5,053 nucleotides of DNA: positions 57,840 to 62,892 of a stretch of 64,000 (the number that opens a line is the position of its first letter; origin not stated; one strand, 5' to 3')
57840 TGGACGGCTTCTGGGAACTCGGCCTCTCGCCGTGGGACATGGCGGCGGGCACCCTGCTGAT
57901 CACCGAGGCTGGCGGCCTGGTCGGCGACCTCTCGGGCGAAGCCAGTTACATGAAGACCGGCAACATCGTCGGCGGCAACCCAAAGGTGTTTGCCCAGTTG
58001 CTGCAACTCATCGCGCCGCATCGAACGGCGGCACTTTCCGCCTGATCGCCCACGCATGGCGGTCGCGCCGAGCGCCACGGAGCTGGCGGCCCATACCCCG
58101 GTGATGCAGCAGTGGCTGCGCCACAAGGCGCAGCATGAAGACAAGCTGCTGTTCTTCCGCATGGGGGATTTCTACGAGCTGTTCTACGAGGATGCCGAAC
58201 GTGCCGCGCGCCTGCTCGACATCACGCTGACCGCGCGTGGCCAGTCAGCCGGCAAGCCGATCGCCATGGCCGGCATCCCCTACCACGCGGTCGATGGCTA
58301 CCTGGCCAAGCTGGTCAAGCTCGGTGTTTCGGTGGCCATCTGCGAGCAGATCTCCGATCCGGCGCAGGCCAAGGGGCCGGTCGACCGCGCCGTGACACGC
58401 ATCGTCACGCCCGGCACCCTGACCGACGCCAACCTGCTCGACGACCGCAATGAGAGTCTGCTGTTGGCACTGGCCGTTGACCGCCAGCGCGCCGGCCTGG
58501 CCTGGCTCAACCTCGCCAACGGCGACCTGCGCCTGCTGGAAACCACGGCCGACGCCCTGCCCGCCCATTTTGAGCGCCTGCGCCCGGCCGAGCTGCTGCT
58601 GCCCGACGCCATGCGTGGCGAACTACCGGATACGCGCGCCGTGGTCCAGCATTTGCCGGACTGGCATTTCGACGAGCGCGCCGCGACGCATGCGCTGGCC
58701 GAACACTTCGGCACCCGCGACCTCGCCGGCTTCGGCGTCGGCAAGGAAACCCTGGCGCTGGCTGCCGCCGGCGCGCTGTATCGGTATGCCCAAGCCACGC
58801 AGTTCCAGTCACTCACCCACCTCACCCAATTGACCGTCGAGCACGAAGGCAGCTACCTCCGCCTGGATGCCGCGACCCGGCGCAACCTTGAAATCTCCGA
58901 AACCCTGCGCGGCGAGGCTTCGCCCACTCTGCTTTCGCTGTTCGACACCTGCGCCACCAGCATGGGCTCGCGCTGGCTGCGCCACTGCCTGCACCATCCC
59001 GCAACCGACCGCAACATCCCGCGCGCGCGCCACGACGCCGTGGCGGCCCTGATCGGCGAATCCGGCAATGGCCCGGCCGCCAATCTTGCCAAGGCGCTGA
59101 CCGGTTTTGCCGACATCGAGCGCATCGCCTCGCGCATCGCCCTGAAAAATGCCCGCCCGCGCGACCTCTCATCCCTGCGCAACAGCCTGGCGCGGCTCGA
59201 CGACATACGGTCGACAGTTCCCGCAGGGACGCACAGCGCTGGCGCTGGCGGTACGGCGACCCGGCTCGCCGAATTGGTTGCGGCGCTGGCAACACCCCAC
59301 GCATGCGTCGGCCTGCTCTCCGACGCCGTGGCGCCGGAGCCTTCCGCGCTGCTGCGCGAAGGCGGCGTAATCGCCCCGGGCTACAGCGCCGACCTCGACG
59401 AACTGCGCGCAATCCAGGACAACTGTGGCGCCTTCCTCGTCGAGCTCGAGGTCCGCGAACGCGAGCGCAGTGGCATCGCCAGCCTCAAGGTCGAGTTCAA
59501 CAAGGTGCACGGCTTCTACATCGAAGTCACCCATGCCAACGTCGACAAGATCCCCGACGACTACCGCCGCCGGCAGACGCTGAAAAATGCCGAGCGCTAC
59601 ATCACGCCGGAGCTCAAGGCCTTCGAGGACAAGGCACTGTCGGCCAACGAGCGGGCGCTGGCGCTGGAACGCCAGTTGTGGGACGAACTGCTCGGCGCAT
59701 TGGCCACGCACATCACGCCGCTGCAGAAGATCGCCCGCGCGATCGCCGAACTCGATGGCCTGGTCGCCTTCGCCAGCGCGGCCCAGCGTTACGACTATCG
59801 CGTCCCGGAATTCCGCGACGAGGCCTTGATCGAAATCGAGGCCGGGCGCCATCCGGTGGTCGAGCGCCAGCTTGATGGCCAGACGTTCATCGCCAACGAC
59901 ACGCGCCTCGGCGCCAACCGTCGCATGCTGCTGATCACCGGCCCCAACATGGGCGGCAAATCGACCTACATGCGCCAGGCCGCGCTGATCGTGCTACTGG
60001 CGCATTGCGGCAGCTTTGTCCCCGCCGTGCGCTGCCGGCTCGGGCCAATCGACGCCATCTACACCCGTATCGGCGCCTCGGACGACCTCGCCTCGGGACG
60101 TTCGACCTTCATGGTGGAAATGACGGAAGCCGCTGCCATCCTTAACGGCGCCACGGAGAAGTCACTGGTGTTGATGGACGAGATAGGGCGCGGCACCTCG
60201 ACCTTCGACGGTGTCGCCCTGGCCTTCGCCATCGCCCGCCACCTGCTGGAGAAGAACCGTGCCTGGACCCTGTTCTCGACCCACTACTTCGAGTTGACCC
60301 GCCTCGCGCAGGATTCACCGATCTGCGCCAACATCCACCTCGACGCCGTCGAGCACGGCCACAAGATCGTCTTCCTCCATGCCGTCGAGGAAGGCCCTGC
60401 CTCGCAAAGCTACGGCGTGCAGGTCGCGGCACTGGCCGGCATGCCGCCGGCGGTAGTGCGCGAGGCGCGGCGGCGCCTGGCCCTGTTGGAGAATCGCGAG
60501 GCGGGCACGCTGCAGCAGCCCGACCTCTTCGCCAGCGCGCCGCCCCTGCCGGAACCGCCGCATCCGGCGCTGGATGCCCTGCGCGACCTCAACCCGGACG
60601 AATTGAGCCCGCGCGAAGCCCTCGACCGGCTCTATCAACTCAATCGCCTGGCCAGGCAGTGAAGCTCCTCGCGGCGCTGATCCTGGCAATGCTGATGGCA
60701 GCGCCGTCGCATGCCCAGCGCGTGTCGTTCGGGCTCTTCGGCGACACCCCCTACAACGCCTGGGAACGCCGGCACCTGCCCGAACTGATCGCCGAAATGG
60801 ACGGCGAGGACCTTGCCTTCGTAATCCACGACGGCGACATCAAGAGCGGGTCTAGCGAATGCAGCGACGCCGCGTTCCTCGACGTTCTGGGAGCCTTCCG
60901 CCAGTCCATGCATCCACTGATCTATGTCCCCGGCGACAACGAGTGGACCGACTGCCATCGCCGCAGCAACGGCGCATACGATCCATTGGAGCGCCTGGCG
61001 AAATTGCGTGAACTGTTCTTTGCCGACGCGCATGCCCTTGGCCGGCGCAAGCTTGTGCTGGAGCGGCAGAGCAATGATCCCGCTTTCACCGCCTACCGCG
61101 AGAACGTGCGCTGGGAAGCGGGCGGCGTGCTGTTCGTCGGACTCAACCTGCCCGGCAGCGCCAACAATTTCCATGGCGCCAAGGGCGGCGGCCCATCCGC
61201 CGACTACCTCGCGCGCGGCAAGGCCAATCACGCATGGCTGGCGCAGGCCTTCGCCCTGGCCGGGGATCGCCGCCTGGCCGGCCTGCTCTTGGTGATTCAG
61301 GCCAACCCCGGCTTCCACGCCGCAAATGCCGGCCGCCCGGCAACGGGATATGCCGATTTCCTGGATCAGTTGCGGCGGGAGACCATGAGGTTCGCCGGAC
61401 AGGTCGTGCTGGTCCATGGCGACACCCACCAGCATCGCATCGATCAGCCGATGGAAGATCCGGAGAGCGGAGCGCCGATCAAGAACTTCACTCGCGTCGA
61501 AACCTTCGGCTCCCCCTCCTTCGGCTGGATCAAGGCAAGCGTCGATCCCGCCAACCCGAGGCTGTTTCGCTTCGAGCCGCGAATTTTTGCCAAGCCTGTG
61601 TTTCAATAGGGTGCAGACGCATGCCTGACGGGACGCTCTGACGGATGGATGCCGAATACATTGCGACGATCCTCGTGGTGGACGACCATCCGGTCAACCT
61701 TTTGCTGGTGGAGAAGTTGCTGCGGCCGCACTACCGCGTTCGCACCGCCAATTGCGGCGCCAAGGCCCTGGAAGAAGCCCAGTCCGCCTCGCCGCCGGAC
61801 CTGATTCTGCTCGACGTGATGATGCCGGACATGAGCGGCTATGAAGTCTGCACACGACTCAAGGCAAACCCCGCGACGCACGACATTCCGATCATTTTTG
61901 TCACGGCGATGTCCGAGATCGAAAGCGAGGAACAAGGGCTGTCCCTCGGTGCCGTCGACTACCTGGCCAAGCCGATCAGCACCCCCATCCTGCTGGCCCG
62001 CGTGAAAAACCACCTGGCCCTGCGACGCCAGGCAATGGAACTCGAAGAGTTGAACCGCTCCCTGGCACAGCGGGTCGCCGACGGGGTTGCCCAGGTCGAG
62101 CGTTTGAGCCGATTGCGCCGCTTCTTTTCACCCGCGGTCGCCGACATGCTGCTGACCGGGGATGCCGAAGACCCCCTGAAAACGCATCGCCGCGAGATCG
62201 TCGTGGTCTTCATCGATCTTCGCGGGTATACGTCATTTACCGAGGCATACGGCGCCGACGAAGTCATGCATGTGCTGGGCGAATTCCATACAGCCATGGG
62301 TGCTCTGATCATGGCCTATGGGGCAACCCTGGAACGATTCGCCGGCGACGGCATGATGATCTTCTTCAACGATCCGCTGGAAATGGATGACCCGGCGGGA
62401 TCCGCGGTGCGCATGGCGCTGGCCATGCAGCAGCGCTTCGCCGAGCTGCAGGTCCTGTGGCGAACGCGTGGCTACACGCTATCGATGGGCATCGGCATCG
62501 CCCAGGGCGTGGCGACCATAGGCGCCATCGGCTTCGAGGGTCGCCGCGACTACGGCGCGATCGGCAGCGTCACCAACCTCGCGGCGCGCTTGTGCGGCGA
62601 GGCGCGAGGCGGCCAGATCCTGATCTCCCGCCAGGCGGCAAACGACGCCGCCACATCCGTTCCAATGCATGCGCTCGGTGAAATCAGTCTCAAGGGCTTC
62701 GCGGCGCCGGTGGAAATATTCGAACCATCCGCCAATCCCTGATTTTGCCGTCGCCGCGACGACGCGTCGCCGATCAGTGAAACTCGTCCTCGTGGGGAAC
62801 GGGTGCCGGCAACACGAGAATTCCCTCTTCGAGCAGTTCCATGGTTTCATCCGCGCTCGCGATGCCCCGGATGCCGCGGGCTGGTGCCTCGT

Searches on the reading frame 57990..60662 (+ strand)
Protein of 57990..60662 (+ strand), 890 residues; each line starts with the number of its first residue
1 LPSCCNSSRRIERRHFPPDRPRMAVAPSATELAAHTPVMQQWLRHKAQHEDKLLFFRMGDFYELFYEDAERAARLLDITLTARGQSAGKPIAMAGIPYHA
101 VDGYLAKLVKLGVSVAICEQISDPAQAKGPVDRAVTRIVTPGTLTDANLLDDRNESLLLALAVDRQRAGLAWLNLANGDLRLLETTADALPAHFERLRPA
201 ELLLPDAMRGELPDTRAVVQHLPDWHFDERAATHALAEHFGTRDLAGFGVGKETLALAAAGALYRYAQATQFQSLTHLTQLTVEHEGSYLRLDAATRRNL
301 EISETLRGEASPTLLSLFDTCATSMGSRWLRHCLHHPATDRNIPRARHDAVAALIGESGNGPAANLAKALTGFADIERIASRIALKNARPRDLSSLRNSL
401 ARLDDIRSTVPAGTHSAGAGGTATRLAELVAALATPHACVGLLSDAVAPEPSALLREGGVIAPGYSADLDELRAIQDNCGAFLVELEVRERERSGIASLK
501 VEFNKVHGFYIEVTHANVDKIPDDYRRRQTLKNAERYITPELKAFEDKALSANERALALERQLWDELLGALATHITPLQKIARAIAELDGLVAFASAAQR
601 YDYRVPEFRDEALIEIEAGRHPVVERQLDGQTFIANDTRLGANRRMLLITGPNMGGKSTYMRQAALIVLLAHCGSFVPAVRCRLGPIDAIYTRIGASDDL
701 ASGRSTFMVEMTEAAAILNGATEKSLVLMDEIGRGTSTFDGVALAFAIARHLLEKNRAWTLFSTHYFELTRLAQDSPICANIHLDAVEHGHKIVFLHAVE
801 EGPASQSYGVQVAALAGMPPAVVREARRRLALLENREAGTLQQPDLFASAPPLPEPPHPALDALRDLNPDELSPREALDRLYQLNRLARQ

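Call 48: search_protein_families(library=pfam, proteins=[window:57990-60662:+], max_evalue=0.00001)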
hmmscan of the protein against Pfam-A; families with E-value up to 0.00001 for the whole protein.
window:57990-60662:+ (890 aa): 5 families
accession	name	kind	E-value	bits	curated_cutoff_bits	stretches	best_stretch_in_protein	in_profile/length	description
PF00488.27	MutS_V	-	2.9e-81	272.4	30.2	1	648-833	2-187/188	MutS domain V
PF01624.25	MutS_I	-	1.2e-42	145.1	20.6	1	36-147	1-112/113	MutS domain I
PF05192.23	MutS_III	-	1.9e-41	142.9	34.1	1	295-595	1-194/194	MutS domain III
PF05190.23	MutS_IV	-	3.8e-29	101.2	22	1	464-554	1-91/92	MutS family domain IV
PF05188.22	MutS_II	-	6.6e-22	78.8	25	1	157-278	2-132/133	MutS domain II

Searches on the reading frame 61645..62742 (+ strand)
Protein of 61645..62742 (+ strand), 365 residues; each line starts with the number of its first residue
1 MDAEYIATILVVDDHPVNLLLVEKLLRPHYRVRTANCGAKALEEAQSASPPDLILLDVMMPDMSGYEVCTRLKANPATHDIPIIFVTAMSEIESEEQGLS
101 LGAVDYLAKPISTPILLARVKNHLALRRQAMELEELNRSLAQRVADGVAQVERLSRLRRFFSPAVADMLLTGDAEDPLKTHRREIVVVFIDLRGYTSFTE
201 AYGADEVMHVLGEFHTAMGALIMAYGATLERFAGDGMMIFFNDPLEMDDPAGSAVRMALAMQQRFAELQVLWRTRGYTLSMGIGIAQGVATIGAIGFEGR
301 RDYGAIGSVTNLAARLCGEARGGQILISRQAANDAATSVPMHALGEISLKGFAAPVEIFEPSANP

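Call 48: search_protein_families(library=pfam, proteins=[window:61645-62742:+], max_evalue=0.00001)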
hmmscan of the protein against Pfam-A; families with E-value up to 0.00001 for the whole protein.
window:61645-62742:+ (365 aa): 3 families
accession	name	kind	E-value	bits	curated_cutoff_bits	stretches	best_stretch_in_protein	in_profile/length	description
PF00072.30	Response_reg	-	7.6e-28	97.3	30.2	1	9-120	1-110/111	Response regulator receiver domain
PF00211.25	Guanylate_cyc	-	1.9e-15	57.4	21.9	1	183-351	7-172/183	Adenylate and Guanylate cyclase catalytic domain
PF00990.26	GGDEF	-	3.8e-06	27.2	23.8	1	179-286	27-132/161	Diguanylate cyclase, GGDEF domain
